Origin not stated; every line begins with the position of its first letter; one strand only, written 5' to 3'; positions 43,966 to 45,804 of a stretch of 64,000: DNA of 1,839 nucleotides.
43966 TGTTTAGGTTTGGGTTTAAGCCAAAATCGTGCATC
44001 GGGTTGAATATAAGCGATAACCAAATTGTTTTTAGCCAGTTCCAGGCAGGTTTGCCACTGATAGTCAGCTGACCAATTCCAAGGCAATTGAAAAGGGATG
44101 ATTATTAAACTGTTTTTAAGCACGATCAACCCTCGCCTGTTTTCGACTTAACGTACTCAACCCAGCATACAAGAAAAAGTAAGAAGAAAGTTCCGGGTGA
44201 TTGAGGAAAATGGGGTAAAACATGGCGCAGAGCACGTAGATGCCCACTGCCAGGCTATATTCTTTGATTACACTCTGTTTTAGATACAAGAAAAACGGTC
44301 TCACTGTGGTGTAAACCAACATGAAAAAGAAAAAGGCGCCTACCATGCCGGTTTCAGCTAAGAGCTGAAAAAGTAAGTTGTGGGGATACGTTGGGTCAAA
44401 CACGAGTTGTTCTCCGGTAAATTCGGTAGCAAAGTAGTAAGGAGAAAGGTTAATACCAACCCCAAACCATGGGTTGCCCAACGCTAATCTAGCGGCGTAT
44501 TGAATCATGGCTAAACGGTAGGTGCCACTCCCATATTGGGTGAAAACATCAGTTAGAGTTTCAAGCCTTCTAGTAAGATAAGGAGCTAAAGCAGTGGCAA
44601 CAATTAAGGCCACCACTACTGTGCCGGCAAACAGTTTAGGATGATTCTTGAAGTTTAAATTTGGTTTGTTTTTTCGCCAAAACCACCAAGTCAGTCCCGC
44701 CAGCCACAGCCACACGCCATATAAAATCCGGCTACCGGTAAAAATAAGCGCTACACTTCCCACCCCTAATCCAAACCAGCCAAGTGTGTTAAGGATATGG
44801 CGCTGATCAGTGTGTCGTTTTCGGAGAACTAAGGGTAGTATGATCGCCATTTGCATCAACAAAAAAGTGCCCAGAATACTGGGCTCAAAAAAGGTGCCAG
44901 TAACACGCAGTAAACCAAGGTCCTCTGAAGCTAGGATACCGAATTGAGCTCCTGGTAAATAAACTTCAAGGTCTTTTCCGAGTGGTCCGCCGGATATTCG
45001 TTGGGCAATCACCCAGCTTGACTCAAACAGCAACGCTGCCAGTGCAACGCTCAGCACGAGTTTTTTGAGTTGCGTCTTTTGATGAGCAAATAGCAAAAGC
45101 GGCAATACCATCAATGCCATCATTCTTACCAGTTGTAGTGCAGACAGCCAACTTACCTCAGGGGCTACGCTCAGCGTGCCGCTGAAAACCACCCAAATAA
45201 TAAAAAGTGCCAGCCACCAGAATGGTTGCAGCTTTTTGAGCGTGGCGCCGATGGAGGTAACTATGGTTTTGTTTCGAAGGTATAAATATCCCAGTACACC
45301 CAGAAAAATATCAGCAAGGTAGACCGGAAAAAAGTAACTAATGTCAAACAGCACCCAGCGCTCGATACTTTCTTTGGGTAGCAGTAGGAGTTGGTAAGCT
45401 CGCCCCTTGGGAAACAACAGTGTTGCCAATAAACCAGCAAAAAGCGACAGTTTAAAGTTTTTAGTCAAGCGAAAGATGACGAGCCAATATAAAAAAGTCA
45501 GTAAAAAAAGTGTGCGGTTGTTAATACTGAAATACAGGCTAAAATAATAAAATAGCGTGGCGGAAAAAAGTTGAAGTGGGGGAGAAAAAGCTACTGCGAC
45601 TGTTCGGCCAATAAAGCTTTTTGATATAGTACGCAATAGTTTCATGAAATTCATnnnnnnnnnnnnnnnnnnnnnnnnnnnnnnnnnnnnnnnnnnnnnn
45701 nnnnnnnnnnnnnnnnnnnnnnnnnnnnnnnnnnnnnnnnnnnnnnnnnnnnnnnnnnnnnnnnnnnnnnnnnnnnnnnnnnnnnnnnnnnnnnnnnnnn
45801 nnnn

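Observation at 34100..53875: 20 kb envelope glycopolymer island combining WTA-like, O-antigen-like and Arn-like modules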

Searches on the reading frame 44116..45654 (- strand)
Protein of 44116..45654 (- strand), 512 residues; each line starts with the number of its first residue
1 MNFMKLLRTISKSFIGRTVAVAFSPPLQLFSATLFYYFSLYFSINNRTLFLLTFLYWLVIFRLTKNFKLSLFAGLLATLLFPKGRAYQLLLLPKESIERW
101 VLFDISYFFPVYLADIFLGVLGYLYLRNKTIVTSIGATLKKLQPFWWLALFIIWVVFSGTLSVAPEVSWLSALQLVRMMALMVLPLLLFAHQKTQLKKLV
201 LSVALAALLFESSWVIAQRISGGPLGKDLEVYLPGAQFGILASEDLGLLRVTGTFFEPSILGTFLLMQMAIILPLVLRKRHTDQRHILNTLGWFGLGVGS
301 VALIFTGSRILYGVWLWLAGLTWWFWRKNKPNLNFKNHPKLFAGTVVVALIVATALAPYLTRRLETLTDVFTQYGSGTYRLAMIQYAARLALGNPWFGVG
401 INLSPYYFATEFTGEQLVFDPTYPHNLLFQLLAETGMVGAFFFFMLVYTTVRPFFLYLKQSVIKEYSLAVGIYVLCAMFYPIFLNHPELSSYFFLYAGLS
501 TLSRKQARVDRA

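Call 4: search_protein_families(library=pfam, proteins=[window:44116-45654:-], max_evalue=0.01)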
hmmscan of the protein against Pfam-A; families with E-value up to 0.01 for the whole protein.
window:44116-45654:- (512 aa): 1 family
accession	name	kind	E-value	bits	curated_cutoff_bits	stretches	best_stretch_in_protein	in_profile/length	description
PF04932.20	Wzy_C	-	2.2e-17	63.7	31.7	1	298-444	5-149/149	O-Antigen ligase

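Call 11: find_homologous_proteins(query=window:44116-45654:-, max_evalue=0.00001)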
Query window:44116-45654:- (512 aa): 45 proteins with E <= 0.00001 among 8000 candidates.
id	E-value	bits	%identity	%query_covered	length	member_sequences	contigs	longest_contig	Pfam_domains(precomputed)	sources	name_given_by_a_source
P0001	0.0e+0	1121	100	100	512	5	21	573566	PF04932.21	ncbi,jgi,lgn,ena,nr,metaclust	ncbi:MAG: hypothetical protein UX28_C0001G0057 [Candidatus Pacebacteria bacterium GW2011_GWA1_46_10]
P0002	9.1e-215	733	67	99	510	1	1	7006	PF04932.21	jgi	jgi:O-antigen ligase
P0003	1.1e-211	723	67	99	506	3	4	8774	PF04932.21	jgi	jgi:hypothetical protein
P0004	6.1e-207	707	66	99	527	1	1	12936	PF04932.21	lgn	-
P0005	2.3e-196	672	64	94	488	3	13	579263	PF04932.21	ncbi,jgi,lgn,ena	-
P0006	5.8e-180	618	65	88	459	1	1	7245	PF04932.21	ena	-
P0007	1.4e-132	462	47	97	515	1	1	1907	PF04932.21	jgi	jgi:O-antigen ligase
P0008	2.0e-129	451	48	94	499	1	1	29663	PF04932.21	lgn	-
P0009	5.1e-128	447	47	96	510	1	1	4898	PF04932.21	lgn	-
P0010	2.6e-127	444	50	94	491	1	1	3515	PF04932.21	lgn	-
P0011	3.9e-127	444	48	93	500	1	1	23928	PF04932.21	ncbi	-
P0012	1.2e-125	439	48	95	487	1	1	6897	PF04932.21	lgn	-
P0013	2.7e-124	434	46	95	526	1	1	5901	PF04932.21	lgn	-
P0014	5.1e-121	423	49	88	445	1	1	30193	PF04932.21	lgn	-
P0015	1.4e-120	422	45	96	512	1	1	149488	PF04932.21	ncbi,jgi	-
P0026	1.2e-109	386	46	93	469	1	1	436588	PF04932.21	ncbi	-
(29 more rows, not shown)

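Call 14: find_related_loci(query=A1, collection=genome_contigs, flank=10000)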
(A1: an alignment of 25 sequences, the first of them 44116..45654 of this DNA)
Query A1 (512 aa) in genome_contigs; peptide patterns used: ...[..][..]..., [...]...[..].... (x = any residue, [..] = any of these).
39 stretches matched a pattern; 7 encode a relative of the query (tblastn E <= 1e-3); 7 distinct loci.
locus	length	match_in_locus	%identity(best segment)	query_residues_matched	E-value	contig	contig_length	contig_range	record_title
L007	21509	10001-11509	65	1-505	0e+0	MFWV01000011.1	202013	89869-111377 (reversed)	MAG: Candidatus Pacebacteria bacterium RIFOXYA1_FULL_38_18 rifoxya1_full_scaffold_7, whole genome shotgun sequence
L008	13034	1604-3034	48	33-510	3e-136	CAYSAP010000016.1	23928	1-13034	MAG TPA_asm: uncultured Gammaproteobacteria bacterium isolate SRP090828_co2_19 genome assembly, contig: NODE_699_length_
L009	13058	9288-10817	45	12-505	3e-129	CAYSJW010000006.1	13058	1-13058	MAG TPA_asm: uncultured Gammaproteobacteria bacterium isolate SRP231805_co4_34 genome assembly, contig: k141_58282, whol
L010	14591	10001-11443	40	24-511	1e-98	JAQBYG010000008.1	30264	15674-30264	MAG: bacterium isolate casp150-mb.307 NODE_4026_length_30264_cov_0.090370, whole genome shotgun sequence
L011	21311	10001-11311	35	46-499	1e-80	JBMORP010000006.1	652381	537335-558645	MAG: Patescibacteria group bacterium isolate Betzabe_MAG183 MAG183_6, whole genome shotgun sequence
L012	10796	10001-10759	42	5-263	3e-50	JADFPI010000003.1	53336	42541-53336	MAG: Patescibacteria group bacterium isolate B72T1L10 B72T1L10_NODE490, whole genome shotgun sequence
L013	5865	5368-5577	38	392-461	1e-7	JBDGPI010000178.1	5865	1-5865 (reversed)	MAG: bacterium isolate DAL-3Gt_29_1_96C5R DAL-3Gt_29_1_96C5R_180, whole genome shotgun sequence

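Call 15: find_related_loci(query=A1, collection=metagenome_contigs, flank=10000)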
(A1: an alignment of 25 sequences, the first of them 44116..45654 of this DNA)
Query A1 (512 aa) in metagenome_contigs; peptide patterns used: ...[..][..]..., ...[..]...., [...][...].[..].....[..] (x = any residue, [..] = any of these).
229 stretches matched a pattern; 19 encode a relative of the query (tblastn E <= 1e-3); 18 distinct loci.
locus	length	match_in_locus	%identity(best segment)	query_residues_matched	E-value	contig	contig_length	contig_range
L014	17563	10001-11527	68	1-511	0e+0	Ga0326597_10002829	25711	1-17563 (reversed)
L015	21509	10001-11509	65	1-505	0e+0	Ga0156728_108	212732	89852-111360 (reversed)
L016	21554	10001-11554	45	1-509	3e-131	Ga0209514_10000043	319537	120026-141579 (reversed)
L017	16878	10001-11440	40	28-511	1e-99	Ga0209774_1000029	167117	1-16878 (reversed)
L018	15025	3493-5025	38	3-505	1e-92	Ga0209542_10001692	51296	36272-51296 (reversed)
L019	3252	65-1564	41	5-510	3e-91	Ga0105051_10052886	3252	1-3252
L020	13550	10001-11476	35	15-511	7e-80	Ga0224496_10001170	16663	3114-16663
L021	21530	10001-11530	45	12-505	9e-129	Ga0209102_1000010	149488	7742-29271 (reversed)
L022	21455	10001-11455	36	15-500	8e-74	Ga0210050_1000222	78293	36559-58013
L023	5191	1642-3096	35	15-500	9e-74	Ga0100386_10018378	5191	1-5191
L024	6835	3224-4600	36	30-505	2e-73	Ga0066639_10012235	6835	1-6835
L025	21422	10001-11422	35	13-506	2e-69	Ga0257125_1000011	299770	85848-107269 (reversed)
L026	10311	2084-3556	33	3-506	1e-67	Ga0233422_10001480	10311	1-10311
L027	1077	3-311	100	410-512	1e-66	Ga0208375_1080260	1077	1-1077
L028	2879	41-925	40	203-498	3e-55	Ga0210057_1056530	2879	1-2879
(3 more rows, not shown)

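Call 20: find_encoding_contigs(protein=P0005, flank=10000, max_places=1)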
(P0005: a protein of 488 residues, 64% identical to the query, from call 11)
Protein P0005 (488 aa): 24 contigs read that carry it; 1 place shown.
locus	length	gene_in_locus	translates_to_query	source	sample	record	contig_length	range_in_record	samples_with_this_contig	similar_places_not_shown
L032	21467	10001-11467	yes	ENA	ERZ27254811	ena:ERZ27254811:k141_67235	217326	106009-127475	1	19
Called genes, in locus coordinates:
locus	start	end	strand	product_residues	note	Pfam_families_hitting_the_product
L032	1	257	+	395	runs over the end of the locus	PF13439:Glyco_transf_4, PF20706:GT4-conflict, PF00534:Glycos_transf_1, PF13692:Glyco_trans_1_4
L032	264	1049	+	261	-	PF03808:Glyco_tran_WecG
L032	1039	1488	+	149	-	-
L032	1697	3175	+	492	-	-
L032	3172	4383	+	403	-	PF13439:Glyco_transf_4 (weak), PF00534:Glycos_transf_1, PF13692:Glyco_trans_1_4, PF13524:Glyco_trans_1_2 (weak)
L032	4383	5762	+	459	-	PF00535:Glycos_transf_2, PF04794:YdjC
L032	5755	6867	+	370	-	-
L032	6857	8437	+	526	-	PF13231:PMT_2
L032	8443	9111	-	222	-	PF13489:Methyltransf_23, PF05175:MTS (faint), PF13847:Methyltransf_31, PF08241:Methyltransf_11 (weak), PF08242:Methyltransf_12 (weak), PF13649:Methyltransf_25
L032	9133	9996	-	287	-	-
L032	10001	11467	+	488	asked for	PF04932:Wzy_C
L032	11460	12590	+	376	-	PF00534:Glycos_transf_1, PF13692:Glyco_trans_1_4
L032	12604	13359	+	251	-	PF01061:ABC2_membrane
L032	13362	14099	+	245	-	PF00005:ABC_tran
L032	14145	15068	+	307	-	PF01564:Spermine_synth (weak)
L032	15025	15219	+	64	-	-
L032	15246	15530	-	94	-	PF05402:PqqD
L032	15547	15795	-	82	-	-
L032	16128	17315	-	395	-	PF27840:ScmC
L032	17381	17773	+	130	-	-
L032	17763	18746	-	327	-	PF00535:Glycos_transf_2, PF10111:Glyco_tranf_2_2, PF13641:Glyco_tranf_2_3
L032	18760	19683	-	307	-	PF00535:Glycos_transf_2, PF10111:Glyco_tranf_2_2 (faint), PF13506:Glyco_transf_21 (weak), PF13641:Glyco_tranf_2_3, PF13632:Glyco_trans_2_3 (weak)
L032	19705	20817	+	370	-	PF14907:NTP_transf_5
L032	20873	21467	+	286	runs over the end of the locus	-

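Call 21: find_encoding_contigs(protein=P0026, flank=10000, max_places=1)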
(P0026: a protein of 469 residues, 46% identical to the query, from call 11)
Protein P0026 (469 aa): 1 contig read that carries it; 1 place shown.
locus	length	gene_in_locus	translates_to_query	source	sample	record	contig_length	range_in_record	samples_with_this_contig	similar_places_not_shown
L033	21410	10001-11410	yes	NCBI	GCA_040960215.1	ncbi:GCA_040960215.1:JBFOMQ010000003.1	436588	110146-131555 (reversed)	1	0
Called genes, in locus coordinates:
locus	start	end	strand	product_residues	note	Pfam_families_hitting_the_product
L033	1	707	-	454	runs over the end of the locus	PF00308:Bac_DnaA, PF01695:IstB_IS21 (weak), PF00004:AAA (weak), PF08299:Bac_DnaA_C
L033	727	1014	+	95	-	-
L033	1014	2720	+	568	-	PF02543:Carbam_trans_N, PF00814:TsaD (faint), PF16861:Carbam_trans_C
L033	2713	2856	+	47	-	PF19451:DUF5989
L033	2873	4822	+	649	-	PF04932:Wzy_C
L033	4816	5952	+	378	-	PF13439:Glyco_transf_4 (faint), PF20706:GT4-conflict, PF00534:Glycos_transf_1, PF13692:Glyco_trans_1_4, PF13524:Glyco_trans_1_2 (faint)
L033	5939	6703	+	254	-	PF03808:Glyco_tran_WecG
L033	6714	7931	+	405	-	PF13692:Glyco_trans_1_4, PF00534:Glycos_transf_1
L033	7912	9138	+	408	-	PF13439:Glyco_transf_4 (weak), PF13692:Glyco_trans_1_4, PF00534:Glycos_transf_1, PF13524:Glyco_trans_1_2 (weak)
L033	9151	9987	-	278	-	-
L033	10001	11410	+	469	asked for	PF04932:Wzy_C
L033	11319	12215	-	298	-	PF00535:Glycos_transf_2, PF13641:Glyco_tranf_2_3, PF13632:Glyco_trans_2_3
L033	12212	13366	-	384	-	PF13439:Glyco_transf_4, PF13579:Glyco_trans_4_4, PF00534:Glycos_transf_1, PF13692:Glyco_trans_1_4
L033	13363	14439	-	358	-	PF00534:Glycos_transf_1, PF13692:Glyco_trans_1_4, PF13524:Glyco_trans_1_2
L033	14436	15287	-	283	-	PF01073:3Beta_HSD, PF01370:Epimerase, PF13460:NAD_binding_10, PF07993:NAD_binding_4, PF16363:GDP_Man_Dehyd, PF02719:Polysacc_synt_2, PF04321:RmlD_sub_bind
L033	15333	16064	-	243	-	PF00005:ABC_tran, PF13304:AAA_21 (weak)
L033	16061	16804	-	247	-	PF01061:ABC2_membrane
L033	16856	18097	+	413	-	-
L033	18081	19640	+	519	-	PF13231:PMT_2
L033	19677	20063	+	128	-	PF05523:FdtA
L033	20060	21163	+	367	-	PF01041:DegT_DnrJ_EryC1, PF00266:Aminotran_5 (weak)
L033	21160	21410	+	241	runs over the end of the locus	PF00535:Glycos_transf_2, PF10111:Glyco_tranf_2_2 (weak), PF13641:Glyco_tranf_2_3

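Call 22: find_encoding_contigs(protein=P0004, flank=10000, max_places=1)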
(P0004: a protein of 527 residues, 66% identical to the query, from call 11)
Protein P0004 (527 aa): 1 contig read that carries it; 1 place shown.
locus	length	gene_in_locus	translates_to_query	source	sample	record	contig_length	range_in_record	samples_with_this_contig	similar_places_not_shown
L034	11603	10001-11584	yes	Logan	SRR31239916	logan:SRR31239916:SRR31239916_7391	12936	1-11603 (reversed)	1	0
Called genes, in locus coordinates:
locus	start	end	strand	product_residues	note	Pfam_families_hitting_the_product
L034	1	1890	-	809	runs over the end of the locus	PF04932:Wzy_C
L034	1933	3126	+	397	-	PF13439:Glyco_transf_4 (weak), PF20706:GT4-conflict, PF00534:Glycos_transf_1, PF13692:Glyco_trans_1_4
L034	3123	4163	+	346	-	PF01073:3Beta_HSD (weak), PF01370:Epimerase, PF02719:Polysacc_synt_2 (weak), PF04321:RmlD_sub_bind, PF07993:NAD_binding_4, PF16363:GDP_Man_Dehyd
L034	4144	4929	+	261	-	PF03808:Glyco_tran_WecG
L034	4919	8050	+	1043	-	PF13570:Beta-prop_ACSF4, PF01011:PQQ (faint), PF07774:EMC1_C (faint), PF13360:PQQ_2, PF13570:Beta-prop_ACSF4 (weak), PF13360:PQQ_2, PF25293:Beta-prop_EMC1_N (weak), PF16586:DUF5060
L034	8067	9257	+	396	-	PF13439:Glyco_transf_4 (weak), PF00534:Glycos_transf_1, PF13692:Glyco_trans_1_4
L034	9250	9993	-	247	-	-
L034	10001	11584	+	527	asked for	PF04932:Wzy_C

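Call 23: search_protein_families(library=ncbifam, proteins=[window:44116-45654:-], max_evalue=0.01)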
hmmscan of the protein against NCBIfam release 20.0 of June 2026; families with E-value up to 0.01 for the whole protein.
window:44116-45654:- (512 aa): 0 families

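Call 28: search_solved_structures(query=A1, max_evalue=1)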
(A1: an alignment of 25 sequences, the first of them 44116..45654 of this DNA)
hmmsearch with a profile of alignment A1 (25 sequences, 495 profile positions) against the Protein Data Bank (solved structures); distinct sequences matched with E-value up to 1: 1.
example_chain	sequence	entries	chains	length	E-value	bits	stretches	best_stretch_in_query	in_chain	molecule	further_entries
9rmk_A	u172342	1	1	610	1.2e-05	27.8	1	251-469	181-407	Oligosaccharyltransferase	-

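Call 45: find_encoding_contigs(protein=P0015, flank=10000, max_places=1)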
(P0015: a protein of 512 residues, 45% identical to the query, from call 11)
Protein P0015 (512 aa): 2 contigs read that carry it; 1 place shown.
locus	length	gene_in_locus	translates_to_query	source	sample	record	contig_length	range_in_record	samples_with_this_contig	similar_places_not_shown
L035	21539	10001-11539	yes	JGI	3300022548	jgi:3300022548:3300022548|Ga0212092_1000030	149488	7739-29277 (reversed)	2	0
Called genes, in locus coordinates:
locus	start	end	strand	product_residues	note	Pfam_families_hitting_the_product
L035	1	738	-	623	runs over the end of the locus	-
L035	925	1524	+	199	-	-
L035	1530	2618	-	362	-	PF04932:Wzy_C (weak)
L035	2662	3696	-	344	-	-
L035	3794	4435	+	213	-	-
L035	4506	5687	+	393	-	-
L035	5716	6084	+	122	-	-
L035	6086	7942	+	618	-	PF13439:Glyco_transf_4, PF20706:GT4-conflict, PF00534:Glycos_transf_1, PF13692:Glyco_trans_1_4, PF03808:Glyco_tran_WecG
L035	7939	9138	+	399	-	PF13439:Glyco_transf_4 (faint), PF00534:Glycos_transf_1, PF13692:Glyco_trans_1_4, PF13524:Glyco_trans_1_2 (faint)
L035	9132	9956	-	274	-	PF14221:DUF4330 (faint)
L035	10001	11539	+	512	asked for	PF04932:Wzy_C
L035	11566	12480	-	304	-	PF00535:Glycos_transf_2, PF10111:Glyco_tranf_2_2, PF13641:Glyco_tranf_2_3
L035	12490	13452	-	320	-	PF00535:Glycos_transf_2, PF13641:Glyco_tranf_2_3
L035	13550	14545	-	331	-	PF00535:Glycos_transf_2, PF13641:Glyco_tranf_2_3 (faint)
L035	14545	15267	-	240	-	PF00005:ABC_tran, PF13304:AAA_21 (faint)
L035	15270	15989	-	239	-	PF01061:ABC2_membrane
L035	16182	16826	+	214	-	PF02397:Bac_transf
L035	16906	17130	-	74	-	PF12728:HTH_17, PF13411:MerR_1, PF00376:MerR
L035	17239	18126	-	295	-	PF03808:Glyco_tran_WecG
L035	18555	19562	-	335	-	PF00022:Actin, PF06723:MreB_Mbl, PF00012:HSP70, PF14450:FtsA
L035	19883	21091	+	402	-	PF08308:PEGA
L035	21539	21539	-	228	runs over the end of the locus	PF00590:TP_methylase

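Call 68: predict_structure(alignment_id=A1)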
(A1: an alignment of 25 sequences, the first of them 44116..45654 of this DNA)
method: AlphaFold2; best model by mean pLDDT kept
length: 512 residues; sequences in the alignment: 25
mean_pLDDT: 86.6   pTM: 0.90
mean pLDDT of the five models: 86.6, 84.6, 83.8, 82.8, 81.9
residues with pLDDT >= 90: 259; 70-90: 199; 50-70: 47; < 50: 7
segments of 3 or more residues with pLDDT < 50: 506-512
pLDDT, mean of each block of 10 residues (from residue 1): 81 85 89 94 81 96 96 95 85 82 83 94 85 64 92 96 94 96 92 93 96 92 75 56 69 86 96 85 78 94 90 93 86 74 86 87 86 83 92 95 91 78 80 96 97 88 91 94 85 96 58 38
secondary structure, 60 per line:
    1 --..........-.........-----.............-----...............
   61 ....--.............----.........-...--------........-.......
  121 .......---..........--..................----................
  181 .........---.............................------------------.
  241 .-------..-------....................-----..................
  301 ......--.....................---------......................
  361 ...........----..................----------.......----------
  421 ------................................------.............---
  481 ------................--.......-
elements in order: H3-12 H14-22 H28-40 H46-64 H67-79 E84-92 E105-112 H114-127 H131-140 H143-160 H165-189 H193-221 H258-277 H283-306 H309-329 H339-371 H376-393 H404-410 H427-458 H465-477 H487-502 H505-511
